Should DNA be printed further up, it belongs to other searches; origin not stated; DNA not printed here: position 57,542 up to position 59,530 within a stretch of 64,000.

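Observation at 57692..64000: Hmc/Dsr-like transmembrane redox module (cyt c - FeS - NrfD - NarI - HdrD) translationally coupled to a CoA-disulfide-reductase-rhodanese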

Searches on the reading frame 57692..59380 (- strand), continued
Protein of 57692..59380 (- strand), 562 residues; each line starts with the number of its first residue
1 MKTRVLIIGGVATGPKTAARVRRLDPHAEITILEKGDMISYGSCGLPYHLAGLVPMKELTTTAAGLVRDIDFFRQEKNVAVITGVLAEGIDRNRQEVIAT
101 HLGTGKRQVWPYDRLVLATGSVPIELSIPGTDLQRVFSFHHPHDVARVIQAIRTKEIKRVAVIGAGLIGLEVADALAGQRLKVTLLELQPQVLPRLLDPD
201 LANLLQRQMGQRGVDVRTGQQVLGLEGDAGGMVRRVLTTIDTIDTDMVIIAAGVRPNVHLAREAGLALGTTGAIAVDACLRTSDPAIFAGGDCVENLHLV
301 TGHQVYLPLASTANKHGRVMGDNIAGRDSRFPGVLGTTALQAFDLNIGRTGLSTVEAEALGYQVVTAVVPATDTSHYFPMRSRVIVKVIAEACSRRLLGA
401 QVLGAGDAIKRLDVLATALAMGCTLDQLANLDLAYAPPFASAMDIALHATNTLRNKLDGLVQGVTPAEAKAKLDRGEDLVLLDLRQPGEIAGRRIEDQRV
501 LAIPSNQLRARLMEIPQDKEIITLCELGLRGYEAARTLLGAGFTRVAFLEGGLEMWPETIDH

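Call 56: find_encoding_contigs(protein=P0088, flank=9000, max_places=1)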
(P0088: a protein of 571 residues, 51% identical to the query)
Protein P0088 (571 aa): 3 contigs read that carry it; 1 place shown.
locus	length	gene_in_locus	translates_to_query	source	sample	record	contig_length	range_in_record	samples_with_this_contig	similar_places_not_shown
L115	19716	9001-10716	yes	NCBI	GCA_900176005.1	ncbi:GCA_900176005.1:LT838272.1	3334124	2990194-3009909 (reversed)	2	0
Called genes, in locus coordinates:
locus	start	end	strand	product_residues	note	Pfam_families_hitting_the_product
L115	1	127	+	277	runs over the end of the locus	PF12911:OppC_N, PF00528:BPD_transp_1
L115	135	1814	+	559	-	PF00005:ABC_tran, PF01078:Mg_chelatase (faint), PF02463:SMC_N (weak), PF13481:AAA_25 (faint), PF13555:AAA_29 (faint), PF08352:oligo_HPY, PF00005:ABC_tran, PF08352:oligo_HPY (weak), +3 more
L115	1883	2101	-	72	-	PF01206:TusA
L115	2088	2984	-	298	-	PF01256:Carb_kinase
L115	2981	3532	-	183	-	PF11823:Se_S_carrier, PF26554:DUF8182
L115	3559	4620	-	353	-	PF04143:Sulf_transp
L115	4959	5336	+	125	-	PF02579:Nitro_FeMo-Co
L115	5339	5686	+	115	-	PF02579:Nitro_FeMo-Co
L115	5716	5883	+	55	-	PF12797:Fer4_2 (weak), PF12837:Fer4_6 (weak), PF13237:Fer4_10, PF00037:Fer4, PF12838:Fer4_7, PF13187:Fer4_9, PF25160:LdpA_Fe-S-bd (weak), PF00037:Fer4 (weak), +5 more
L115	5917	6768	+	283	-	PF01656:CbiA, PF10609:ParA, PF13614:AAA_31 (faint), PF12838:Fer4_7 (faint), PF12837:Fer4_6 (weak), PF14697:Fer4_21 (weak), PF13187:Fer4_9 (weak), PF00037:Fer4, +4 more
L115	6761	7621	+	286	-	PF01656:CbiA, PF03193:RsgA_GTPase (faint), PF12838:Fer4_7 (faint), PF13237:Fer4_10 (faint), PF00037:Fer4 (weak), PF14697:Fer4_21 (weak), PF00037:Fer4 (weak), PF10609:ParA, +2 more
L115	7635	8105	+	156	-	PF01475:FUR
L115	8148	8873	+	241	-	PF13487:HD_5, PF01966:HD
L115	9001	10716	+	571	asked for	PF01266:DAO (faint), PF03486:HI0933_like (faint), PF07992:Pyr_redox_2, PF13738:Pyr_redox_3 (faint), PF00070:Pyr_redox, PF02852:Pyr_redox_dim, PF00581:Rhodanese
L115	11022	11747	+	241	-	PF04131:NanE, PF03060:NMO (faint), PF00478:IMPDH (faint)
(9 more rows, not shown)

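Call 61: search_protein_families(library=ncbifam, proteins=[L025:4879-5544:+, L025:5541-6917:+, L112:12297-13199:+, L112:13225-14838:+, L112:15996-16388:+], max_evalue=0.00001)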
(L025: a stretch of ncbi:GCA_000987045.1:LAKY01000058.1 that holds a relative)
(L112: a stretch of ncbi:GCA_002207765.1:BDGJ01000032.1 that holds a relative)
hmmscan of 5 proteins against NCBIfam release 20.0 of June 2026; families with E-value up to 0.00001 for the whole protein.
L025:4879-5544:+ (221 aa): 2 families
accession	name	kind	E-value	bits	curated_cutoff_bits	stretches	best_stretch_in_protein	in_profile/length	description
NF038037.1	cytob_DsrM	equivalog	6.4e-12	45.3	300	1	113-206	165-268/320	sulfate reduction electron transfer complex DsrMKJOP subunit DsrM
TIGR00351.1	narI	equivalog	8.8e-06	25.7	105.55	0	90-212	79-213/225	respiratory nitrate reductase subunit gamma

L025:5541-6917:+ (458 aa): 12 families
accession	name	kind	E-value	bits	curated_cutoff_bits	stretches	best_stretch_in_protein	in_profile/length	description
NF045796.1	DsrK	equivalog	4.3e-100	335.5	400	1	27-456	24-435/453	sulfate reduction electron transfer complex DsrMKJOP subunit DsrK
NF045724.1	ferredox_TmcB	equivalog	3e-65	220.5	735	1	46-457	36-429/430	electron transfer complex ferredoxin TmcB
NF045711.1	sulf_resp_HmcF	equivalog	1.4e-59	202.1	750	1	32-455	41-448/457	sulfate respiration complex iron-sulfur protein HmcF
NF004898.0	PRK06259.1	equivalog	2.4e-21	76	385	1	309-443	352-475/488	fumarate reductase (CoM/CoB) subunit TfrB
NF045670.1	quin_L_LdhH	equivalog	6.1e-19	67.8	800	1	330-452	591-705/706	L-lactate dehydrogenase (quinone) large subunit LdhH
NF008369.0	PRK11168.1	equivalog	2.8e-10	39.7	278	0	47-67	7-27/401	anaerobic glycerol-3-phosphate dehydrogenase subunit C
NF045663.1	diclust_near_Sec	equivalog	3.1e-09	35.5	530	0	311-432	509-618/759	pyridine nucleotide-disulfide oxidoreductase/dicluster-binding protein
NF009226.0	PRK12576.1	equivalog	3.7e-08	33.1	344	1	51-153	154-240/317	succinate dehydrogenase/fumarate reductase iron-sulfur subunit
TIGR00273.1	TIGR00273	equivalog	3.5e-07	29.5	444.8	0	117-159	339-381/432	LutB/LldF family L-lactate oxidation iron-sulfur protein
NF008434.0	PRK11274.1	equivalog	9.3e-07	28.1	333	0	50-152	22-104/409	glycolate oxidase subunit GlcF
NF040864.1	HgcB_ferredoxin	equivalog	3.5e-06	26.8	99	0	46-65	9-28/93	mercury methylation ferredoxin HgcB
TIGR03379.1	glycerol3P_GlpC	equivalog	9.2e-06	24.6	279.9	0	49-69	3-23/397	anaerobic glycerol-3-phosphate dehydrogenase subunit GlpC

L112:12297-13199:+ (300 aa): 1 family
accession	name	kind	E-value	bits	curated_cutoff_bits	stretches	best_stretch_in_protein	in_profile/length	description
NF038037.1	cytob_DsrM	equivalog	3.3e-07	29.8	300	1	88-254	113-273/320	sulfate reduction electron transfer complex DsrMKJOP subunit DsrM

L112:13225-14838:+ (537 aa): 7 families
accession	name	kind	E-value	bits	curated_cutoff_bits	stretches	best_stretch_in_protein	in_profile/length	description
NF045796.1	DsrK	equivalog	1.5e-122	409.5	400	1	71-525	14-436/453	sulfate reduction electron transfer complex DsrMKJOP subunit DsrK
NF045724.1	ferredox_TmcB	equivalog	3.7e-64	216.9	735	1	101-505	36-413/430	electron transfer complex ferredoxin TmcB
NF045711.1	sulf_resp_HmcF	equivalog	1.7e-62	211.7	750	1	105-510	59-439/457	sulfate respiration complex iron-sulfur protein HmcF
NF045670.1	quin_L_LdhH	equivalog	7.6e-11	41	800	1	384-470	590-668/706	L-lactate dehydrogenase (quinone) large subunit LdhH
NF045663.1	diclust_near_Sec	equivalog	5.7e-08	31.3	530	0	375-448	514-588/759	pyridine nucleotide-disulfide oxidoreductase/dicluster-binding protein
NF004898.0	PRK06259.1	equivalog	2.3e-07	29.8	385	1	387-444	370-425/488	fumarate reductase (CoM/CoB) subunit TfrB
TIGR00273.1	TIGR00273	equivalog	1e-06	27.9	444.8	0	108-233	295-397/432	LutB/LldF family L-lactate oxidation iron-sulfur protein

L112:15996-16388:+ (130 aa): 0 families

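Call 64: find_homologous_proteins(query=L024:205-1263:+, max_evalue=1e-80)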
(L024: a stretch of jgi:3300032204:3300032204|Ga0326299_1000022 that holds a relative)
Query L024:205-1263:+ (352 aa): 6274 proteins with E <= 1e-80 among 8000 candidates; the best 120 are listed.
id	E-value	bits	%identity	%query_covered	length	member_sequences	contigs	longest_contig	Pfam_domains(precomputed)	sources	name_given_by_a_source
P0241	5.1e-246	834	100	100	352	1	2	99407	PF01077.28,PF03460.23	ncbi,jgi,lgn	-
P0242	2.1e-215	733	85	100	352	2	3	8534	PF01077.28,PF03460.23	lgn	-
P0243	1.9e-208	710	82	100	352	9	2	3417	PF01077.28,PF03460.23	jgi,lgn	-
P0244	1.5e-194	664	79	96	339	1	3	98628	PF01077.28,PF03460.23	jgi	jgi:sulfite reductase beta subunit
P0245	1.6e-194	664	76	100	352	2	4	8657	PF01077.28,PF03460.23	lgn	-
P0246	7.4e-193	659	75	100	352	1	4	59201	PF01077.28,PF00037.33,PF03460.23,PF12838.13,PF25160.2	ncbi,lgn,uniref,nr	ncbi:dissimilatory-type sulfite reductase subunit beta [Calderihabitans maritimus]|uniref:Sulfite re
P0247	1.7e-191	654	74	100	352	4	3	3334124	PF01077.28,PF03460.23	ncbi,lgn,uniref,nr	ncbi:dissimilatory sulfite reductase beta subunit [Thermanaeromonas toyohensis ToBE]|uniref:Dissimil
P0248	2.8e-191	654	74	100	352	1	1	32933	PF01077.28,PF03460.23,PF12838.13,PF25160.2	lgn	-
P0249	7.1e-191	652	76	100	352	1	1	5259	PF01077.28,PF03460.23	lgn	-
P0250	3.4e-190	650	76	100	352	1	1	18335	PF01077.28,PF03460.23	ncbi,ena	-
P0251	8.0e-190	649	74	100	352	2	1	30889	PF01077.28,PF03460.23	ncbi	ncbi:MAG: dissimilatory-type sulfite reductase subunit beta [Bacillota bacterium]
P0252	4.7e-188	643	76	96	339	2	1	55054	PF01077.28,PF03460.23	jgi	jgi:sulfite reductase beta subunit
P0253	1.6e-186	638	71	100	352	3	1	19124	PF01077.28,PF03460.23,PF12838.13,PF25160.2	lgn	-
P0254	4.7e-186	636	72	99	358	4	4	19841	PF01077.28,PF03460.23,PF12838.13,PF25160.2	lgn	-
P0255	6.8e-186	636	72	100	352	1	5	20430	PF01077.28,PF03460.23,PF12838.13,PF25160.2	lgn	-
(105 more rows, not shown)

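Call 65: find_encoding_contigs(protein=P0241, flank=10000, max_places=3)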
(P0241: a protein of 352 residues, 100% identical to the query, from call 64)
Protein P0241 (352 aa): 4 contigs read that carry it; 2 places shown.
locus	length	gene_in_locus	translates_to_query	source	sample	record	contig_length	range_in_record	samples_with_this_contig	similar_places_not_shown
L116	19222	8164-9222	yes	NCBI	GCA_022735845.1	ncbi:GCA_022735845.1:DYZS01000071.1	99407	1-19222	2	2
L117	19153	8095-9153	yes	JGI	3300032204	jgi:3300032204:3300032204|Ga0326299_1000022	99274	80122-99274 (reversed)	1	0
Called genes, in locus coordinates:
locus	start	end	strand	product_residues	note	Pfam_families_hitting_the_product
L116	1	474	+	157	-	?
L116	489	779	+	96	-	-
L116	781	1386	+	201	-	-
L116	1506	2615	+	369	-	PF03460:NIR_SIR_ferr (weak), PF01077:NIR_SIR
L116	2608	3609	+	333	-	PF03460:NIR_SIR_ferr, PF01077:NIR_SIR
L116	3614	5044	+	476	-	PF01656:CbiA, PF13500:AAA_26, PF07685:GATase_3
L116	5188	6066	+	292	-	PF04545:Sigma70_r4 (faint), PF13560:HTH_31, PF01381:HTH_3, PF12844:HTH_19 (weak), PF13443:HTH_26 (weak), PF01381:HTH_3, PF12844:HTH_19, PF13560:HTH_31, +4 more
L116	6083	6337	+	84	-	PF04358:DsrC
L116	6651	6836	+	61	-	PF12797:Fer4_2 (weak), PF25160:LdpA_Fe-S-bd (weak), PF00037:Fer4 (weak), PF12837:Fer4_6 (weak), PF13237:Fer4_10, PF14697:Fer4_21 (weak), PF12838:Fer4_7 (weak), PF13187:Fer4_9, +2 more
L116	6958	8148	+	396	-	PF03460:NIR_SIR_ferr, PF01077:NIR_SIR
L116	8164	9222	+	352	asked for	PF03460:NIR_SIR_ferr, PF01077:NIR_SIR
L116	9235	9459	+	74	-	-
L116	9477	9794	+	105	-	PF04358:DsrC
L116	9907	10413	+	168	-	PF14361:RsbRD_N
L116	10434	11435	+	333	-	PF02665:Nitrate_red_gam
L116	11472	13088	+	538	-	PF13237:Fer4_10 (faint), PF13183:Fer4_8, PF13534:Fer4_17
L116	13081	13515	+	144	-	PF14522:Cytochrome_C7 (faint)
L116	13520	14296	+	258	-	PF12838:Fer4_7 (weak), PF13187:Fer4_9 (weak), PF13237:Fer4_10 (weak), PF13247:Fer4_11, PF00037:Fer4 (weak), PF12837:Fer4_6 (weak), PF13187:Fer4_9 (weak), PF13247:Fer4_11 (weak)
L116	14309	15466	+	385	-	PF03916:NrfD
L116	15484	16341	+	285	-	PF02665:Nitrate_red_gam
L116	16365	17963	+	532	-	PF13183:Fer4_8, PF02754:CCG (weak)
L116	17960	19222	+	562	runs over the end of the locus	PF01266:DAO (faint), PF07992:Pyr_redox_2, PF00070:Pyr_redox, PF02852:Pyr_redox_dim, PF00581:Rhodanese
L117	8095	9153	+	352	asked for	PF03460:NIR_SIR_ferr, PF01077:NIR_SIR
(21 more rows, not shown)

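Call 69: search_protein_families(library=ncbifam, proteins=[L116:1506-2615:+, L116:2608-3609:+, L116:3614-5044:+, L116:5188-6066:+, L116:6083-6337:+, L116:6651-6836:+, L116:6958-8148:+, L116:489-779:+, L116:781-1386:+], max_evalue=0.00001)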
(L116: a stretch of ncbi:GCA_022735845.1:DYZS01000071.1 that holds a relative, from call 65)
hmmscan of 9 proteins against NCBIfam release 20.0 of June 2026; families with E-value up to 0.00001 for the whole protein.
L116:1506-2615:+ (369 aa): 5 families
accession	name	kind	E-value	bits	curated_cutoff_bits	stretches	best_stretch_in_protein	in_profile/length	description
TIGR02064.1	dsrA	equivalog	6.3e-49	166.9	392.85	1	31-356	36-368/402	dissimilatory-type sulfite reductase subunit alpha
TIGR02066.1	dsrB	equivalog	1.2e-36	126.4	341.5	1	88-354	44-311/341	dissimilatory-type sulfite reductase subunit beta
TIGR02374.1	nitri_red_nirB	equivalog_domain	6.2e-13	48.1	578.35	1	70-210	556-692/794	nitrite reductase large subunit NirB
TIGR02912.1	sulfite_red_C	equivalog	3e-12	46.2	324.1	1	72-346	20-288/314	sulfite reductase subunit C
NF011565.0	PRK14989.1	subfamily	1.4e-09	36.5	883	1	70-209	561-696/847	nitrite reductase large subunit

L116:2608-3609:+ (333 aa): 7 families
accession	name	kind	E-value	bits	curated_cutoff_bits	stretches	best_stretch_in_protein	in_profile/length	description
TIGR02066.1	dsrB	equivalog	7.2e-61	206.1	341.5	1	28-330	7-309/341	dissimilatory-type sulfite reductase subunit beta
TIGR02064.1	dsrA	equivalog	2e-33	115.8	392.85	1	50-328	80-362/402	dissimilatory-type sulfite reductase subunit alpha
TIGR02912.1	sulfite_red_C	equivalog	5.7e-13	48.6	324.1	1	40-330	11-294/314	sulfite reductase subunit C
NF010029.0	PRK13504.1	equivalog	8.5e-09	34.3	457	1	72-189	383-502/575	NADPH-dependent assimilatory sulfite reductase hemoprotein subunit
TIGR02374.1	nitri_red_nirB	equivalog_domain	2e-08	33.1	578.35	1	60-188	567-692/794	nitrite reductase large subunit NirB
NF007125.0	PRK09566.1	equivalog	3.3e-08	32.4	594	0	127-189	396-455/513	ferredoxin--nitrite reductase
NF011565.0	PRK14989.1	subfamily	4.5e-06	25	883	1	60-187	572-696/847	nitrite reductase large subunit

L116:3614-5044:+ (476 aa): 8 families
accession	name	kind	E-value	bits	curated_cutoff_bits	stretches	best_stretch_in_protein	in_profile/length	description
NF002204.1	PRK01077.1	equivalog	3.5e-139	464.3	254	1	6-446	2-420/420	cobyrinic acid a,c-diamide synthase CobB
TIGR00379.1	cobB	subfamily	6.9e-138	460.3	261.4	1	8-458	2-445/449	cobyrinic/hydrogenobyrinic acid a,c-diamide synthase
NF033195.1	F430_CfbB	exception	2.4e-128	428.8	560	1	7-457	1-450/451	Ni-sirohydrochlorin a,c-diamide synthase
NF053748.1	bifunc_CobBC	exception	1.3e-120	404.2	950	1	5-464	1-447/797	bifunctional hydrogenobyrinic acid a,c-diamide synthase/histidinol phosphate aminotransferase CobBC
NF010471.0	PRK13896.1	equivalog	1.1e-78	265.2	693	1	12-446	8-421/433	cobyrinic acid a,c-diamide synthase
NF001989.1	PRK00784.1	equivalog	1.7e-14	53.4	273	1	73-189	113-231/480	cobyric acid synthase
NF004921.0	PRK06278.1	equivalog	1.1e-10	41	354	1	7-225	241-455/482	cobyrinic acid a,c-diamide synthase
TIGR00313.1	cobQ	equivalog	4.3e-10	39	309.9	1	78-186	117-227/477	cobyric acid synthase CobQ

L116:5188-6066:+ (292 aa): 21 families
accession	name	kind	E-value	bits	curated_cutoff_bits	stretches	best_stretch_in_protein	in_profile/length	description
TIGR03070.1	couple_hipB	subfamily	2.5e-23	81.8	71.65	2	131-184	3-56/58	type II toxin-antitoxin system Y4mF family antitoxin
NF006015.0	PRK08154.1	subfamily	4.1e-23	82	204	2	62-125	29-92/314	anaerobic benzoate catabolism transcriptional regulator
NF041951.1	phage_RstR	subfamily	2.4e-22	79.2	80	1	133-197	5-69/108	RstR family transcriptional repressor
NF007408.0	PRK09943.1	equivalog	3.6e-19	69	211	1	131-221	8-98/185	HTH-type transcriptional regulator PuuR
NF010465.0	PRK13890.1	equivalog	2.4e-18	66.4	96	2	74-123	16-65/121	conjugal transfer protein TrbA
NF041677.1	trans_regClgR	equivalog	3.3e-18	65.8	170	1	61-128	6-73/113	transcriptional regulator ClgR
NF047948.1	male_kill_WMK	equivalog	9.8e-18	64.6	300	2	132-199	164-233/300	WO male-killing family protein Wmk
TIGR00270.2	TIGR00270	equivalog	3e-14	53.2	110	1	132-185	77-130/159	multiprotein bridging factor aMBF1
NF007257.0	PRK09706.1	subfamily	3.2e-14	52.9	101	1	130-199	5-73/135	transcriptional repressor DicA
NF038139.1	Reg_Aceta_RamB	equivalog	8e-12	44.5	700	1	132-193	4-65/465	acetate metabolism transcriptional regulator RamB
NF007271.0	PRK09726.1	equivalog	9.7e-12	44.7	79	0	134-186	16-68/88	type II toxin-antitoxin system antitoxin HipB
NF046032.1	TransRegSlrRBacil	equivalog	3.6e-10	40.1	250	0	64-122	2-61/149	HTH-type transcriptional regulator SlrR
NF052239.1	antitox_spr1629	equivalog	5e-10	39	335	1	132-194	4-66/377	spr1629 family repressor/antitoxin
NF003162.0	PRK04140.1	equivalog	6.7e-09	35.2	263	0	65-120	128-183/317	transcriptional regulator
TIGR02612.1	mob_myst_A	hypoth_equivalog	1.8e-08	34.4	122.6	0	135-190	30-87/150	mobile mystery protein A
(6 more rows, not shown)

L116:6083-6337:+ (84 aa): 1 family
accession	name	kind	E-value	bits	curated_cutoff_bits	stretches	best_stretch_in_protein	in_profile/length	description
TIGR03342.1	dsrC_tusE_dsvC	subfamily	3.1e-11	43.6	53.5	1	9-84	25-107/108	TusE/DsrC/DsvC family sulfur relay protein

L116:6651-6836:+ (61 aa): 28 families (the best 25 are shown)
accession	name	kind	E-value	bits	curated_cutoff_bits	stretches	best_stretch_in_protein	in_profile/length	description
NF040864.1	HgcB_ferredoxin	equivalog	6.7e-11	41.9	99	1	4-59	9-64/93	mercury methylation ferredoxin HgcB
TIGR04395.1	cutC_activ_rSAM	equivalog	1.8e-09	37.3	360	1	2-58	47-105/309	choline TMA-lyase-activating enzyme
NF038196.1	ferrodoxin_EFR1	subfamily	7.5e-09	36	75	1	8-59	183-232/242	EFR1 family ferrodoxin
TIGR01944.1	rnfB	subfamily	8.9e-09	35.2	68.7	1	3-60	107-164/190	RnfABCDGE type electron transport complex subunit B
NF040770.1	hetero_SS_HdrA2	exception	2e-08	32.9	1100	1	4-61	572-628/777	CoB-CoM heterodisulfide reductase HdrA2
TIGR04041.1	activase_YjjW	hypoth_equivalog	4.8e-08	32.8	250.2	1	8-55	40-86/276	YjjW family glycine radical enzyme activase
NF043039.1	HgcAB_like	equivalog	5.6e-08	32.8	285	1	3-56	294-349/350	HgcAB-like fusion protein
NF001988.0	PRK00783.1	equivalog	1.2e-07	31.7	153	1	3-59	165-221/266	DNA-directed RNA polymerase subunit D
NF058577.1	FdxA_fam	equivalog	1.5e-07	31.5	65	1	8-55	6-52/52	4Fe-4S ferredoxin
TIGR02700.1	flavo_MJ0208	hypoth_equivalog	2.5e-07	30.2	251.35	1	5-56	144-194/234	dihydromethanopterin reductase (acceptor)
NF003475.0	PRK05113.1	equivalog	2.6e-07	30.7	203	1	4-60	108-164/190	electron transport complex subunit RsxB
NF041891.1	hdrA_Methbact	equivalog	2.8e-07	29.1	1300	1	4-59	567-621/762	ferredoxin:CoB-CoM heterodisulfide reductase subunit HdrA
NF043069.1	T4HPD_activ_SAM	equivalog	3.2e-07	30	425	1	4-57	46-98/299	trans-4-hydroxy-L-proline dehydratase activase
TIGR02936.1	fdxN_nitrog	equivalog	3.7e-07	30.2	80.55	0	2-32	14-44/91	ferredoxin III, nif-specific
NF005506.0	PRK07118.1-5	equivalog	4.4e-07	29.6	388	0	3-34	164-195/279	Fe-S cluster domain-containing protein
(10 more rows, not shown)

L116:6958-8148:+ (396 aa): 5 families
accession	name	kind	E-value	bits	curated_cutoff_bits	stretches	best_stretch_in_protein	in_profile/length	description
TIGR02064.1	dsrA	equivalog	1.8e-169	563.9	392.85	1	9-392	1-391/402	dissimilatory-type sulfite reductase subunit alpha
TIGR02066.1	dsrB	equivalog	9e-43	146.6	341.5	1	64-379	16-322/341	dissimilatory-type sulfite reductase subunit beta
TIGR02912.1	sulfite_red_C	equivalog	1.2e-10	40.9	324.1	1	147-317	90-249/314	sulfite reductase subunit C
TIGR02374.1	nitri_red_nirB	equivalog_domain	2.7e-07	29.4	578.35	1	94-225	568-693/794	nitrite reductase large subunit NirB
NF011565.0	PRK14989.1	subfamily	6.7e-07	27.7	883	1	94-225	573-698/847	nitrite reductase large subunit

L116:489-779:+ (96 aa): 0 families

L116:781-1386:+ (201 aa): 1 family
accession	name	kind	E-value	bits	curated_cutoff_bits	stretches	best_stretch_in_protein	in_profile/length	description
NF038143.1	HYxxLL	subfamily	2.9e-51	174.3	50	1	6-197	2-194/197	NF038143 family protein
